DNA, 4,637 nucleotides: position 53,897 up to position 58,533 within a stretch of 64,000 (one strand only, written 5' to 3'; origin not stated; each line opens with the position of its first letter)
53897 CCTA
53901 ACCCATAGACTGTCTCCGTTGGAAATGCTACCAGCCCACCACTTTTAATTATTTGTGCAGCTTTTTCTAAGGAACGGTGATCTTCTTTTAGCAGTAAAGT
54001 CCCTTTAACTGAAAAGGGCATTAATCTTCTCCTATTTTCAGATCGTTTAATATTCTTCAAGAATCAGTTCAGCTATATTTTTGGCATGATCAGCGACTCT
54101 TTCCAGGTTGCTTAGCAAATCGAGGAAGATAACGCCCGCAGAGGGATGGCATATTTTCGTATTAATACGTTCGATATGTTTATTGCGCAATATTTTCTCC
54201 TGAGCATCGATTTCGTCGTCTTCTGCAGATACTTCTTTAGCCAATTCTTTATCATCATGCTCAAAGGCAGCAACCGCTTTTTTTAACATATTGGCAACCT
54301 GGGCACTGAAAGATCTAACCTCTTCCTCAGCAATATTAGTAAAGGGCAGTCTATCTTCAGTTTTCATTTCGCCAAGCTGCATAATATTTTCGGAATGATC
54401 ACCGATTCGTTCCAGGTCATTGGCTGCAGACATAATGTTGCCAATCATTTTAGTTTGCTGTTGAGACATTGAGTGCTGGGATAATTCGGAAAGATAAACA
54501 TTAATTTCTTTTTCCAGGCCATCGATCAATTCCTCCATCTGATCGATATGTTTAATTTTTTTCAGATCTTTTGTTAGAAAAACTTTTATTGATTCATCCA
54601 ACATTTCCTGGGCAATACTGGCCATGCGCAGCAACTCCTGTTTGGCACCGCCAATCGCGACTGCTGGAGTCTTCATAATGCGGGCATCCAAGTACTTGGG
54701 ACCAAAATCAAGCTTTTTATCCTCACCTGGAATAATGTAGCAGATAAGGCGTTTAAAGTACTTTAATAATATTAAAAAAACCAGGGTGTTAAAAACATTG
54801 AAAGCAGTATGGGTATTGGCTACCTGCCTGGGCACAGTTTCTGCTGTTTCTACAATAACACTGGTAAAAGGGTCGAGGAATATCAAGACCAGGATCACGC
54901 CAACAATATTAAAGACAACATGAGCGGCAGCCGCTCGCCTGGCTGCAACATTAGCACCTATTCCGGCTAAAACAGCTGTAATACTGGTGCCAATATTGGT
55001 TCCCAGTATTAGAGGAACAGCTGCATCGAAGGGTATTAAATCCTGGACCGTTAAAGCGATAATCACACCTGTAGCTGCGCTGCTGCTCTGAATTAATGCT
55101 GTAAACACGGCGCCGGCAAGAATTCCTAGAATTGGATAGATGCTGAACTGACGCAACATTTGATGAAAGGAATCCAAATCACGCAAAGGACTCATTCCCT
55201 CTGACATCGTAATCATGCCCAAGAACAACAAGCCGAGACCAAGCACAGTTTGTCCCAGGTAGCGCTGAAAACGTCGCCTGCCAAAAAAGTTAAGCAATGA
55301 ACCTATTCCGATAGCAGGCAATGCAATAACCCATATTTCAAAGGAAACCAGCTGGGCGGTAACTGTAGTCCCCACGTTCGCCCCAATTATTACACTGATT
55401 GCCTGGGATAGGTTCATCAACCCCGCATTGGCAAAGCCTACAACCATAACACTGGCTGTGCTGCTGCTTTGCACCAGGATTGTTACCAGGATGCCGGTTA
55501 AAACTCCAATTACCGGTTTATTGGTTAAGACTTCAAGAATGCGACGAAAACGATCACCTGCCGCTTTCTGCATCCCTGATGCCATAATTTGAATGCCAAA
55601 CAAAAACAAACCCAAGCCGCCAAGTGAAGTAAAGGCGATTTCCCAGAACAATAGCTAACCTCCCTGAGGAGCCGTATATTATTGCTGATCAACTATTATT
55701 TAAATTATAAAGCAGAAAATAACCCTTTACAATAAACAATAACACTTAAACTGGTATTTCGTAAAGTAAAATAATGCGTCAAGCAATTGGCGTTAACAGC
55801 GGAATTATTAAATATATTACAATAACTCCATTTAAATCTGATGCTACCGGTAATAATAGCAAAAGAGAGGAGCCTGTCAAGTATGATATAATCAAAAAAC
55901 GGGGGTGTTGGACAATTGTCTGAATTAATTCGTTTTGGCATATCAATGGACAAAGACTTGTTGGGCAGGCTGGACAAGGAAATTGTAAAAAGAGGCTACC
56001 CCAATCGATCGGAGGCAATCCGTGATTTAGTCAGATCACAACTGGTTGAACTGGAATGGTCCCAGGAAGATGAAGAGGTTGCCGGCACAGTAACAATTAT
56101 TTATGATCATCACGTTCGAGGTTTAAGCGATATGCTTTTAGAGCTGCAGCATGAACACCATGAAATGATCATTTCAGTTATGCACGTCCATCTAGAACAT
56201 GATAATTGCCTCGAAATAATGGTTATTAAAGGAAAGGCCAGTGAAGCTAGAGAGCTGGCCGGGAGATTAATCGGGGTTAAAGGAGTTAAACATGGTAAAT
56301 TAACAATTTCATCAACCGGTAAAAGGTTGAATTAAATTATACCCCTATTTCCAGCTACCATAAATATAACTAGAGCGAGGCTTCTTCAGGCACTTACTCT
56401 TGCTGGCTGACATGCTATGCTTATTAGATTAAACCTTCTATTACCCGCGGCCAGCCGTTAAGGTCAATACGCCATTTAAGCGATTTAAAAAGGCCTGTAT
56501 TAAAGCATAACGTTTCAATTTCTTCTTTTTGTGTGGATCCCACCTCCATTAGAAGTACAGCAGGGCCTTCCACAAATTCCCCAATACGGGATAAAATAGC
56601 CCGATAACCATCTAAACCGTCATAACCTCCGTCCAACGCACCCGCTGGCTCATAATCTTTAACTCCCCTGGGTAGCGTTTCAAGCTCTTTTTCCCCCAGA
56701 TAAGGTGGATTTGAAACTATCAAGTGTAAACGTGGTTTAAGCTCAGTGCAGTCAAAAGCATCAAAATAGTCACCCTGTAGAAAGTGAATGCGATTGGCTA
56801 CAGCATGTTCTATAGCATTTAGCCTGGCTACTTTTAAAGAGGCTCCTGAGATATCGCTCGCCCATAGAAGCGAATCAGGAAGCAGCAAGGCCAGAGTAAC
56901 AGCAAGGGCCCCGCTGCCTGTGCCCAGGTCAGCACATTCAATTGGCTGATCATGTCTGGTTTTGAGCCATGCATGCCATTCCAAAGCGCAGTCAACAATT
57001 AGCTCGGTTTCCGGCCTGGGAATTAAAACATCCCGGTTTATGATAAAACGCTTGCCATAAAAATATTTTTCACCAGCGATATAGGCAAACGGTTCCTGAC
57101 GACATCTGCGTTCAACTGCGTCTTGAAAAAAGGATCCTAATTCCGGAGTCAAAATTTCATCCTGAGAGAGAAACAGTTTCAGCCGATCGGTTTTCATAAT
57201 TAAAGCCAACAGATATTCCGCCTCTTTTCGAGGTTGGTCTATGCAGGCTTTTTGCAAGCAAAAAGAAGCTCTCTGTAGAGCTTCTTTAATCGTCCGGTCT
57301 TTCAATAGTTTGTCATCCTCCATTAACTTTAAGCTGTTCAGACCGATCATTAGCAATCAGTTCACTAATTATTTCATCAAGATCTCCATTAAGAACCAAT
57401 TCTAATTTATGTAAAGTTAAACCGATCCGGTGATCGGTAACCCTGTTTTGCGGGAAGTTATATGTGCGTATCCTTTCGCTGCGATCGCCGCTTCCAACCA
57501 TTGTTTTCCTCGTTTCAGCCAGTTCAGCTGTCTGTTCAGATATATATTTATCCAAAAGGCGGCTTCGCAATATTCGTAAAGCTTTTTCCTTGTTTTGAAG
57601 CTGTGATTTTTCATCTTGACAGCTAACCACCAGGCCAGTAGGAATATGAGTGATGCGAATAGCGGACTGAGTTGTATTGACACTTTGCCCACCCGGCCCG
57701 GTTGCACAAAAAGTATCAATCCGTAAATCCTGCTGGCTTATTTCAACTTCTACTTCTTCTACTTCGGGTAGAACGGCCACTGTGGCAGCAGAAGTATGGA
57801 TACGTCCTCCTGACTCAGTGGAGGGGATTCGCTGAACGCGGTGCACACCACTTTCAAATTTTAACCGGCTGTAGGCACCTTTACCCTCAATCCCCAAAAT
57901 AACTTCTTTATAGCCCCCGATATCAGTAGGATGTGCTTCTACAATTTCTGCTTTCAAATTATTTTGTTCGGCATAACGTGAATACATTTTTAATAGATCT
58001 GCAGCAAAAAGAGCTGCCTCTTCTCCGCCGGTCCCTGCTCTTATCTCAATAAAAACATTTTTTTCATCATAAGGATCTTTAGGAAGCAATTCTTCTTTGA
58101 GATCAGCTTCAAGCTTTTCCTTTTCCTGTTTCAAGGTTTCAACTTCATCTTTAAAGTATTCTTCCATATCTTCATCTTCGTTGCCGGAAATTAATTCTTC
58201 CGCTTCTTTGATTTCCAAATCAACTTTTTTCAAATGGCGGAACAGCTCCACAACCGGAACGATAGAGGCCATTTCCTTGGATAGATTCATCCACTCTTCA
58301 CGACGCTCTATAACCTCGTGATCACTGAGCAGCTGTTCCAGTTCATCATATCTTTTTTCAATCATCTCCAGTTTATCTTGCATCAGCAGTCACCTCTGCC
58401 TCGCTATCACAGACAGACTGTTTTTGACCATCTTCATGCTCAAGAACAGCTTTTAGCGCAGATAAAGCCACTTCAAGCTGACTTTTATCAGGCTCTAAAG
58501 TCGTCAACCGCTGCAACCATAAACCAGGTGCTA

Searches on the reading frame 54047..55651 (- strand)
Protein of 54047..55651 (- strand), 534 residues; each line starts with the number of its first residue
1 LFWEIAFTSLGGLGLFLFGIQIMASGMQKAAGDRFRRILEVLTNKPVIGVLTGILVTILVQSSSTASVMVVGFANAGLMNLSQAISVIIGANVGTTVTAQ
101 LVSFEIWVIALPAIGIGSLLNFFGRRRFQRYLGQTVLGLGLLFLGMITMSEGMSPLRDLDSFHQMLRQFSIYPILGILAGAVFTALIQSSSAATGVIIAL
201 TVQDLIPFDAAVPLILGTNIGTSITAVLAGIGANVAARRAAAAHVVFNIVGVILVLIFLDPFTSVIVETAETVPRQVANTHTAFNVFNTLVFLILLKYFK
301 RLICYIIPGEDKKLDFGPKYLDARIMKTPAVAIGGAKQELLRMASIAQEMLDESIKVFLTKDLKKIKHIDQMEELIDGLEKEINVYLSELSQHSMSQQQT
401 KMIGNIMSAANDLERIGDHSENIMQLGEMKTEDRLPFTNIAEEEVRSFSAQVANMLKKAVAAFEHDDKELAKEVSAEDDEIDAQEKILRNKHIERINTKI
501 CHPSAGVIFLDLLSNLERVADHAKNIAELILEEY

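Call 61: search_protein_families(library=ncbifam, proteins=[window:54047-55651:-], max_evalue=1e-8)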
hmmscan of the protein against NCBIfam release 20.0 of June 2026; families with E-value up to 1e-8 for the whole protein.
window:54047-55651:- (534 aa): 5 families
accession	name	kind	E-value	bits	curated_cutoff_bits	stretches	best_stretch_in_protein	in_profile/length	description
TIGR00704.1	NaPi_cotrn_rel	hypoth_equivalog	5e-76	256.3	210.1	1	9-308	7-306/308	Na/Pi-cotransporter II-related protein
NF037997.1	Na_Pi_symport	subfamily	2.7e-70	237.2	50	1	14-303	6-294/294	Na/Pi symporter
TIGR01013.1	2a58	subfamily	2.3e-35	122.4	306.15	2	17-104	8-97/456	sodium-dependent inorganic phosphate transporter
TIGR02135.1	phoU_full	equivalog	1.8e-26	93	130.25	1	337-530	11-203/212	phosphate signaling complex protein PhoU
NF008332.0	PRK11115.1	equivalog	9.4e-10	38.4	342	1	337-531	22-214/239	phosphate signaling complex protein PhoU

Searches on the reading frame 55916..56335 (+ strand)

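Call 61: search_protein_families(library=ncbifam, proteins=[window:55916-56335:+], max_evalue=1e-8)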
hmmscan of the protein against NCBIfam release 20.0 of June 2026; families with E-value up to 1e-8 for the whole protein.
window:55916-56335:+ (139 aa): 5 families
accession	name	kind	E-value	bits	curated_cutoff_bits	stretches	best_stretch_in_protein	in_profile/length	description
NF003381.0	PRK04460.1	equivalog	1.4e-58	196.9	105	1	1-138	1-138/139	nickel-responsive transcriptional regulator NikR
NF002815.0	PRK02967.1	equivalog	4.4e-42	143.4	83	1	6-133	3-131/139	nickel-responsive transcriptional regulator NikR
NF002169.0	PRK01002.1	subfamily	4.7e-42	143.3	111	1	2-138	2-139/141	nickel responsive regulator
NF001884.0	PRK00630.1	subfamily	2.2e-40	138.1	119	1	2-134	8-143/148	nickel responsive regulator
TIGR02793.1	nikR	equivalog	4e-38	130.6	175.45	1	6-130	2-126/129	nickel-responsive transcriptional regulator NikR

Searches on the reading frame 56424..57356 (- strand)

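Call 61: search_protein_families(library=ncbifam, proteins=[window:56424-57356:-], max_evalue=1e-8)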
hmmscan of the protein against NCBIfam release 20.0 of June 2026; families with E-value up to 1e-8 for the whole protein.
window:56424-57356:- (310 aa): 7 families
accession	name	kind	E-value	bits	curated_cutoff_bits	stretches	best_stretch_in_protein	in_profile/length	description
TIGR03534.1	RF_mod_PrmC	equivalog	1.2e-69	234.5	199.1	1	45-306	1-252/253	peptide chain release factor N(5)-glutamine methyltransferase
TIGR00536.1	hemK_fam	subfamily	3.6e-59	200.2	115.5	1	22-307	2-279/286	HemK family protein methyltransferase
NF002421.0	PRK01544.1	equivalog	2.7e-43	148.5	567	1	22-307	4-303/524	bifunctional peptide chain release factor N(5)-glutamine methyltransferase PrmC/tRNA (guanosine(46)-N7)-methyltransferase TrmB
TIGR03533.1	L3_gln_methyl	equivalog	1.8e-42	145.6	229.7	1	38-278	25-257/284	50S ribosomal protein L3 N(5)-glutamine methyltransferase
TIGR03704.1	PrmC_rel_meth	equivalog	1.3e-30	106.7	248.8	1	78-293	31-237/251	putative protein N(5)-glutamine methyltransferase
NF011530.0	PRK14968.1-4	equivalog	6.3e-09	35.5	243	0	139-288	41-174/202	putative methyltransferase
NF011529.0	PRK14968.1-3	equivalog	7.9e-09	35.2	162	0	140-280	37-165/198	putative methyltransferase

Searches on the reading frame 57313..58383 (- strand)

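Call 61: search_protein_families(library=ncbifam, proteins=[window:57313-58383:-], max_evalue=1e-8)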
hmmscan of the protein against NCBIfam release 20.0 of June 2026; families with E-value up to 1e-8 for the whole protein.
window:57313-58383:- (356 aa): 4 families
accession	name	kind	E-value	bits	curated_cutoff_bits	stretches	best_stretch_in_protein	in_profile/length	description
NF001859.2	PRK00591.1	equivalog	2.8e-157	523.2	400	1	5-351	1-347/347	peptide chain release factor 1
TIGR00019.1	prfA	equivalog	1.1e-154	514.8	423.25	1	3-352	8-356/361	peptide chain release factor 1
TIGR00020.2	prfB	exception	8.2e-87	291.5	370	1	5-342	17-351/353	peptide chain release factor 2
TIGR03072.1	release_prfH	equivalog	1.5e-27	96.4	166.65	1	110-308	1-195/200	peptide chain release factor H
